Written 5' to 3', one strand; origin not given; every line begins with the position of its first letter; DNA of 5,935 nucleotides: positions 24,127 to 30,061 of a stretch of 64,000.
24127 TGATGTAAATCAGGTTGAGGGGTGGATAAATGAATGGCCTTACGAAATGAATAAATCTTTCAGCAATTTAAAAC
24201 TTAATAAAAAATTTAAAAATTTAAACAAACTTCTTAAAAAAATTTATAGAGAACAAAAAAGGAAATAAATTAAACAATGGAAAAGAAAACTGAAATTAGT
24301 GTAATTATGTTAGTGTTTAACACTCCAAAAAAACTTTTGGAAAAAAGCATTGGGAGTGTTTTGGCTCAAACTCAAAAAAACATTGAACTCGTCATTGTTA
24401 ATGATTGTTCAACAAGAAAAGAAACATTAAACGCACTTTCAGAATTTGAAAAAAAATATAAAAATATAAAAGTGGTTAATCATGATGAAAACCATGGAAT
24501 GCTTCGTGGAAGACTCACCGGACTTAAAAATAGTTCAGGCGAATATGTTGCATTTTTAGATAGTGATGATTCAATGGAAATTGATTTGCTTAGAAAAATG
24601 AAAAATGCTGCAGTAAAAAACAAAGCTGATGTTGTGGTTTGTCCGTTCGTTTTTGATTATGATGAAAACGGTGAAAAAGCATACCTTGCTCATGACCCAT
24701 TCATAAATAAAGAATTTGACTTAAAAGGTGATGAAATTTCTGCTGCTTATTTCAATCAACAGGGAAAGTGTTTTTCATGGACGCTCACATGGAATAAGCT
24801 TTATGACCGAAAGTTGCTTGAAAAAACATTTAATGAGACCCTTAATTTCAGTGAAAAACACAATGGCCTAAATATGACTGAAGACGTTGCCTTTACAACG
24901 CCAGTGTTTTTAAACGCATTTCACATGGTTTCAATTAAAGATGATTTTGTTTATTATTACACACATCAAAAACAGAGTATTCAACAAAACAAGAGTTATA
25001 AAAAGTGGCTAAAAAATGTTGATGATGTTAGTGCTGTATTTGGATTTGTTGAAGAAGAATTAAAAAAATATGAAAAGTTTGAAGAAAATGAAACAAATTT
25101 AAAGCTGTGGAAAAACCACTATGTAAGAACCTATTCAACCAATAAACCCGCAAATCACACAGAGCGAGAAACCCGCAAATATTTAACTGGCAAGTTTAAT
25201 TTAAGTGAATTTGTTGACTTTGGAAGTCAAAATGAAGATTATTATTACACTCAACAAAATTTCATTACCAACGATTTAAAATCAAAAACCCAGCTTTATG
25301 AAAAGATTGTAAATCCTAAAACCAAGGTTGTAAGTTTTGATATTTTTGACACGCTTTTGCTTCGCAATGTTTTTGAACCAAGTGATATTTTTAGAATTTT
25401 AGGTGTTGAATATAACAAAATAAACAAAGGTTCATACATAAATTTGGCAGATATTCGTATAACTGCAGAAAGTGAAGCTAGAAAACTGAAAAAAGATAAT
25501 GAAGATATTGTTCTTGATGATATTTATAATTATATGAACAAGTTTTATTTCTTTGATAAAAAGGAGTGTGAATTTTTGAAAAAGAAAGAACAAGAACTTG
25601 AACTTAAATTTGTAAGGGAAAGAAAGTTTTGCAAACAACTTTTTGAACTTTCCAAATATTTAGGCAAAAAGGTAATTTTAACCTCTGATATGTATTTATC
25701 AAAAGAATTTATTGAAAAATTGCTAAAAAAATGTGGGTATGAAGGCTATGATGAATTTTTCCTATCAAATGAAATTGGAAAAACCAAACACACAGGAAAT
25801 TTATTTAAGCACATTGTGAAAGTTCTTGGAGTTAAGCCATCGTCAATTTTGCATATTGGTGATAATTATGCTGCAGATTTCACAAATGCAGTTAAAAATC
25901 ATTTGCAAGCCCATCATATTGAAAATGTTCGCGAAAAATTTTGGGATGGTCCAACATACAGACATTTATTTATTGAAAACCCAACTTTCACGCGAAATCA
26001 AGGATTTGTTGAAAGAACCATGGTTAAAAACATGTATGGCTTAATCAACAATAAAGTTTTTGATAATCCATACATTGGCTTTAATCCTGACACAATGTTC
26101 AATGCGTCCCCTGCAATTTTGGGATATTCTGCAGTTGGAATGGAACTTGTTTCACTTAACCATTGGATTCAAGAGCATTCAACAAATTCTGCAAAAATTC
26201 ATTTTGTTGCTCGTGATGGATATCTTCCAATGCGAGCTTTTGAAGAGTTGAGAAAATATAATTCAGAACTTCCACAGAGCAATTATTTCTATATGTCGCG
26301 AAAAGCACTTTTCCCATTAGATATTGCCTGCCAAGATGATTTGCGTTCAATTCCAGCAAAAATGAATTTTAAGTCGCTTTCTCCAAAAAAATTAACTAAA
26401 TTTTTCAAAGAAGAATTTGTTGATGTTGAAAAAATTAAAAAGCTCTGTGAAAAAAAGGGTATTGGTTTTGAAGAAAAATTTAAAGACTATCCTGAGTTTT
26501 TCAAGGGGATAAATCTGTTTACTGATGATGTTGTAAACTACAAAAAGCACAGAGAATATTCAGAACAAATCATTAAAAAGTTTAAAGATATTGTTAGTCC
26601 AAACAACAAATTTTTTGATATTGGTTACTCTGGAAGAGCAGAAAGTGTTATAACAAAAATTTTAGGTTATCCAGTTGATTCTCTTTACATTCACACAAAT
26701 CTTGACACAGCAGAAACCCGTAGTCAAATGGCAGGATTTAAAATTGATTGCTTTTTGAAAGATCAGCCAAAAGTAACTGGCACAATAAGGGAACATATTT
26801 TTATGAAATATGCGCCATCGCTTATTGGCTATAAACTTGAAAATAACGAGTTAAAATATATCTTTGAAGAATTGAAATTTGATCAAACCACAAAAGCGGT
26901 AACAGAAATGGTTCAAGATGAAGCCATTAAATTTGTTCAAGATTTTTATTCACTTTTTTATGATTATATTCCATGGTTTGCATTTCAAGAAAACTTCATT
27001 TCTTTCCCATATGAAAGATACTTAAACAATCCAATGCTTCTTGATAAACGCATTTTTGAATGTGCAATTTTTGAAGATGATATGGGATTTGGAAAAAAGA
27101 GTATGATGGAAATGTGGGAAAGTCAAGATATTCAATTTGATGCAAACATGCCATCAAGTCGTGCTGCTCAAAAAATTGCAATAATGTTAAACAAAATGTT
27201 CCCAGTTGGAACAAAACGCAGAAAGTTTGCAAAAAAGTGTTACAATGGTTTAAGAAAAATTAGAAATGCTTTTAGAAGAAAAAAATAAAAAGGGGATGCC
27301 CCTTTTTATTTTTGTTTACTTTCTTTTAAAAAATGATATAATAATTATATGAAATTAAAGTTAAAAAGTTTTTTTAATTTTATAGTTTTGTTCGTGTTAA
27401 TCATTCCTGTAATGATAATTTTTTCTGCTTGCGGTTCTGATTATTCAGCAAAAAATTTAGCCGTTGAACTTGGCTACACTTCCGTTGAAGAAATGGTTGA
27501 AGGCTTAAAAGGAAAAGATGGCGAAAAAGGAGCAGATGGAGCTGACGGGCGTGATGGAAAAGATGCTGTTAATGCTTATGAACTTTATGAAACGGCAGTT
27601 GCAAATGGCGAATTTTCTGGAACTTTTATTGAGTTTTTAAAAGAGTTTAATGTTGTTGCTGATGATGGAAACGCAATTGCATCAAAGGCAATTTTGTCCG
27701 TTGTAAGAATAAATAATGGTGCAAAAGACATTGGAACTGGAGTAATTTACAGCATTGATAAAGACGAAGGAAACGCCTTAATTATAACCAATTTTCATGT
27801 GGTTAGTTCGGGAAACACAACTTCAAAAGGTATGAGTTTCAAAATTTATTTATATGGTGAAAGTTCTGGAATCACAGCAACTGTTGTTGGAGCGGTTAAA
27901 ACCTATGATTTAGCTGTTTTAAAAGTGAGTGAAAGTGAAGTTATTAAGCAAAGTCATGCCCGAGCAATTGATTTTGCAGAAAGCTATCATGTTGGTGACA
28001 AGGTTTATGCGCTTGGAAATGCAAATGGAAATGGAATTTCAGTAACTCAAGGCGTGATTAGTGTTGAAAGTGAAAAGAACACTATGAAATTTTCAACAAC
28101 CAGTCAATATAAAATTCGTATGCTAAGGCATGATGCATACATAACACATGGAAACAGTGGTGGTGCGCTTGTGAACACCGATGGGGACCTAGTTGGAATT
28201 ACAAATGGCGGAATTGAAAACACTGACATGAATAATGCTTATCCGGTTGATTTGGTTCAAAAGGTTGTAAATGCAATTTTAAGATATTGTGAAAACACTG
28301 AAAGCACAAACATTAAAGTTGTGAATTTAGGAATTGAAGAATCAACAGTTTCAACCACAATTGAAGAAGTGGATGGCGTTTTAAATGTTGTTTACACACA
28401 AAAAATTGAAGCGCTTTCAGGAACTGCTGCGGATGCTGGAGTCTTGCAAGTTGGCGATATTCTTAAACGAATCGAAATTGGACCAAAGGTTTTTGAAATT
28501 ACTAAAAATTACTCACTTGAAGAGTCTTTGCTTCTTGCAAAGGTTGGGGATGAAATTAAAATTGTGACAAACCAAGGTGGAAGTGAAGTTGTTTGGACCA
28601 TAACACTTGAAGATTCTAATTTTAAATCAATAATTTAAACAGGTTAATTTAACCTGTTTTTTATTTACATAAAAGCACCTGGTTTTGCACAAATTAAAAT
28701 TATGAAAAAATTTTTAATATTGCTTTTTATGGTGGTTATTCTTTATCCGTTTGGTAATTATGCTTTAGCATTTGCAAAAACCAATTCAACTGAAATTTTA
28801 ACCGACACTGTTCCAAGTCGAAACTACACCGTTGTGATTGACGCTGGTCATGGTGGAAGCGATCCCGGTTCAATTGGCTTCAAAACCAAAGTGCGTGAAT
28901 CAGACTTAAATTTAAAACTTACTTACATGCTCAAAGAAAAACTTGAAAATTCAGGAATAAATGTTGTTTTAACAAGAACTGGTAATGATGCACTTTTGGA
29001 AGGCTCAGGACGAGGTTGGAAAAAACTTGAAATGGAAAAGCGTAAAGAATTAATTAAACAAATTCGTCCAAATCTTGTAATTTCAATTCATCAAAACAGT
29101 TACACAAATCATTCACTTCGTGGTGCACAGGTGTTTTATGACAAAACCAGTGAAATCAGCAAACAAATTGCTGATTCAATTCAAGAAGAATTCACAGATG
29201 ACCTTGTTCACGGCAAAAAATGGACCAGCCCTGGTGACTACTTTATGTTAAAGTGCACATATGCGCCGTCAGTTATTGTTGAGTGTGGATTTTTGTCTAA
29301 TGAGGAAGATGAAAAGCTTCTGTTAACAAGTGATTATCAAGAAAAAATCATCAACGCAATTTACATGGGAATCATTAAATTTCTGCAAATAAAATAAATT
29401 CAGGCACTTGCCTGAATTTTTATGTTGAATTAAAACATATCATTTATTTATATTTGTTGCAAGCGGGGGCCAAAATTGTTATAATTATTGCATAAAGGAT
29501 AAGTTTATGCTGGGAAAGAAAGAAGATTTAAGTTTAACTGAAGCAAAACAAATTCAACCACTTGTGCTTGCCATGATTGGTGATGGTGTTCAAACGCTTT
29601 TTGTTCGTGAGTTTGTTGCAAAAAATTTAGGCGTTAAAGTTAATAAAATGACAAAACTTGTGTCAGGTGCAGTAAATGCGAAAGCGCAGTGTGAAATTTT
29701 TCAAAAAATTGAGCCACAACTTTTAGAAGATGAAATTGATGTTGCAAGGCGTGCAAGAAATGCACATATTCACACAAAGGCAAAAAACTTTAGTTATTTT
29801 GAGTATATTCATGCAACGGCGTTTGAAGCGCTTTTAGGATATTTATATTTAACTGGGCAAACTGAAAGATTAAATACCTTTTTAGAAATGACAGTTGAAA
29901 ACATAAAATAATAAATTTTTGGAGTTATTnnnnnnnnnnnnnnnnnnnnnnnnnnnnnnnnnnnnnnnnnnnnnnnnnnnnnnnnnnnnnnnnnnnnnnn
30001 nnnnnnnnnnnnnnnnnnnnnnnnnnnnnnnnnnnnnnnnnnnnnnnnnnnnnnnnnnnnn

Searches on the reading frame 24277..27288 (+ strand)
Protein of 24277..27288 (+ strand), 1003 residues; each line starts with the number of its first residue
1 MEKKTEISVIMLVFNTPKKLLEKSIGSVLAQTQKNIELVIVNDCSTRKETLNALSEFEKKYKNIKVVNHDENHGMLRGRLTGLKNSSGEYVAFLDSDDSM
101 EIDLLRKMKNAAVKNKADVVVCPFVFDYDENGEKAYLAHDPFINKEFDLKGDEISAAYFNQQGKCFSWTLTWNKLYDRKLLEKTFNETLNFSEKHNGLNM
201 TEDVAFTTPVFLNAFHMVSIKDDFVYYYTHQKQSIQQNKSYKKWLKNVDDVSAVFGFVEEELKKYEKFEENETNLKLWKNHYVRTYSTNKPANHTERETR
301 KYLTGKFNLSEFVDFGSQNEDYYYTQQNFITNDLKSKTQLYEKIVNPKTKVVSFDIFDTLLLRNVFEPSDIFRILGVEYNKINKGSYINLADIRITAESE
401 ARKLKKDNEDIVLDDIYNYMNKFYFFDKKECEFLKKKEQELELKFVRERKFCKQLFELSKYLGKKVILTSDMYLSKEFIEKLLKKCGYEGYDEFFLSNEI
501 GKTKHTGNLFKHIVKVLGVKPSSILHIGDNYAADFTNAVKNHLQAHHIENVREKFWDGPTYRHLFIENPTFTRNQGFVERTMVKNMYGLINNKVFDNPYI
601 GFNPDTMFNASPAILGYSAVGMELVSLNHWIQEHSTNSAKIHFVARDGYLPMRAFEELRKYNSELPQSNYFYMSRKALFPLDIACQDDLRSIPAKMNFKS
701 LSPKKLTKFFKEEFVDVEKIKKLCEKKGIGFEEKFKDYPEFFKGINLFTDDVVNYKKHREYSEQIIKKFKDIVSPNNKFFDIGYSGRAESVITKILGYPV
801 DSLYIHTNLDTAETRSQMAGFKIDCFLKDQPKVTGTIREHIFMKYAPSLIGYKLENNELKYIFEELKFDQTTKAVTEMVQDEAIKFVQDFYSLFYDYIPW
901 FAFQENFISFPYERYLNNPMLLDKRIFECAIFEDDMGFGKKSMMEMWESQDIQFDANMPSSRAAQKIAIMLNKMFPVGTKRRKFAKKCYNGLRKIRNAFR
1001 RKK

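Call 50: search_protein_families(library=pfam, proteins=[window:24277-27288:+], max_evalue=0.0001)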
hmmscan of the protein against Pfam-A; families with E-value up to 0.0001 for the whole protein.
window:24277-27288:+ (1003 aa): 3 families
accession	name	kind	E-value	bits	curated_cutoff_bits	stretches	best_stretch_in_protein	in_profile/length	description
PF00535.33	Glycos_transf_2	-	2.3e-32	112.7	23.3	1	8-139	1-130/168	Glycosyl transferase family 2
PF10111.15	Glyco_tranf_2_2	-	7.1e-08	32.7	27.3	1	20-134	14-133/276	Glycosyltransferase like family 2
PF00702.32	Hydrolase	-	4.1e-06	27.7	26.4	1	350-534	2-183/191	haloacid dehalogenase-like hydrolase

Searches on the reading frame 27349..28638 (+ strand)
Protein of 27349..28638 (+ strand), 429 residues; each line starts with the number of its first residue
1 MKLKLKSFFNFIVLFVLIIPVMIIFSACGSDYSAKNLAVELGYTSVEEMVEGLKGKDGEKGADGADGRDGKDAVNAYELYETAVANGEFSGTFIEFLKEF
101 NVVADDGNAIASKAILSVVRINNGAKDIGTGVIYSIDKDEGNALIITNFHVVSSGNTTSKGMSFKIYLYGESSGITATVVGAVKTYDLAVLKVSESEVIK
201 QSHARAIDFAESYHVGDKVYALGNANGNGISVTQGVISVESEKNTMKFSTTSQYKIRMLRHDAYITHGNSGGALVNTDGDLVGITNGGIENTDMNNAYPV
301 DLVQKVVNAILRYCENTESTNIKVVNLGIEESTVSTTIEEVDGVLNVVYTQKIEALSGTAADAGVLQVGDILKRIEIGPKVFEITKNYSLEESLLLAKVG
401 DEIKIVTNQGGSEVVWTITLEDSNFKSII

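Call 50: search_protein_families(library=pfam, proteins=[window:27349-28638:+], max_evalue=0.0001)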
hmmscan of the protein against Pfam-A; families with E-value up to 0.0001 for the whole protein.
window:27349-28638:+ (429 aa): 2 families
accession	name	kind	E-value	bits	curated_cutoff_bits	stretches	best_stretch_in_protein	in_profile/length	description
PF13365.12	Trypsin_2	-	1.4e-22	81.4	27.6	1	129-284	1-144/144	Trypsin-like peptidase domain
PF00089.32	Trypsin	-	1.6e-12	48.1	20.6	1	142-297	34-206/220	Trypsin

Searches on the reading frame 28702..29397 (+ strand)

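Call 50: search_protein_families(library=pfam, proteins=[window:28702-29397:+], max_evalue=0.0001)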
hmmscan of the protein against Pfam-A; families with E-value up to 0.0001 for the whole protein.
window:28702-29397:+ (231 aa): 1 family
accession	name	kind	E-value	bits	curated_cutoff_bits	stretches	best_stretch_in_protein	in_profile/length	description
PF01520.23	Amidase_3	-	5.1e-48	163.8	27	1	44-225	1-173/174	N-acetylmuramoyl-L-alanine amidase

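Call 109: search_protein_families(library=ncbifam, proteins=[window:28702-29397:+], max_evalue=0.001)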
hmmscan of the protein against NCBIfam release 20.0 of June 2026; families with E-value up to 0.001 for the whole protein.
window:28702-29397:+ (231 aa): 6 families
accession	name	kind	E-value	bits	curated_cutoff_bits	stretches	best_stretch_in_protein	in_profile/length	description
TIGR02883.1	spore_cwlD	equivalog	1.4e-48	165.5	221.55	1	44-227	3-189/189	N-acetylmuramoyl-L-alanine amidase CwlD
NF007652.1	PRK10319.1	equivalog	3.7e-23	82.2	400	2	41-177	57-183/291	N-acetylmuramoyl-L-alanine amidase AmiA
NF038267.1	amidase_AmiC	exception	1.5e-20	73.2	700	2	39-151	184-285/407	N-acetylmuramoyl-L-alanine amidase AmiC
NF007751.0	PRK10431.1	equivalog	2.6e-20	72.4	532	2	182-228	370-416/445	N-acetylmuramoyl-L-alanine amidase AmiB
NF038140.1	amidase_Rv3717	exception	3.5e-10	39.7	335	1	66-229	67-232/233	Rv3717 family N-acetylmuramoyl-L-alanine amidase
NF050040.1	horm_taper_TftA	equivalog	3.7e-05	22.6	500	1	123-210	74-168/450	hormogonium tapered terminus morphoprotein TftA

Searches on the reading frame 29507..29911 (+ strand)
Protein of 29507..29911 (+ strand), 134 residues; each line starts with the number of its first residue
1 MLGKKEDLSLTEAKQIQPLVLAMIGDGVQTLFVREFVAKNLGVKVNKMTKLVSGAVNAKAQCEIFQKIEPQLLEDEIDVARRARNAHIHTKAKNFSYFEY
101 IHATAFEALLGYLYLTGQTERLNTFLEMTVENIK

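Call 50: search_protein_families(library=pfam, proteins=[window:29507-29911:+], max_evalue=0.0001)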
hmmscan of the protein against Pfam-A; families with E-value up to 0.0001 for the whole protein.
window:29507-29911:+ (134 aa): 1 family
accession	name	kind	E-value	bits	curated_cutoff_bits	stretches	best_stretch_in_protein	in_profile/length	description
PF00636.31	Ribonuclease_3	-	2.2e-19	70.6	27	1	20-118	2-102/102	Ribonuclease III domain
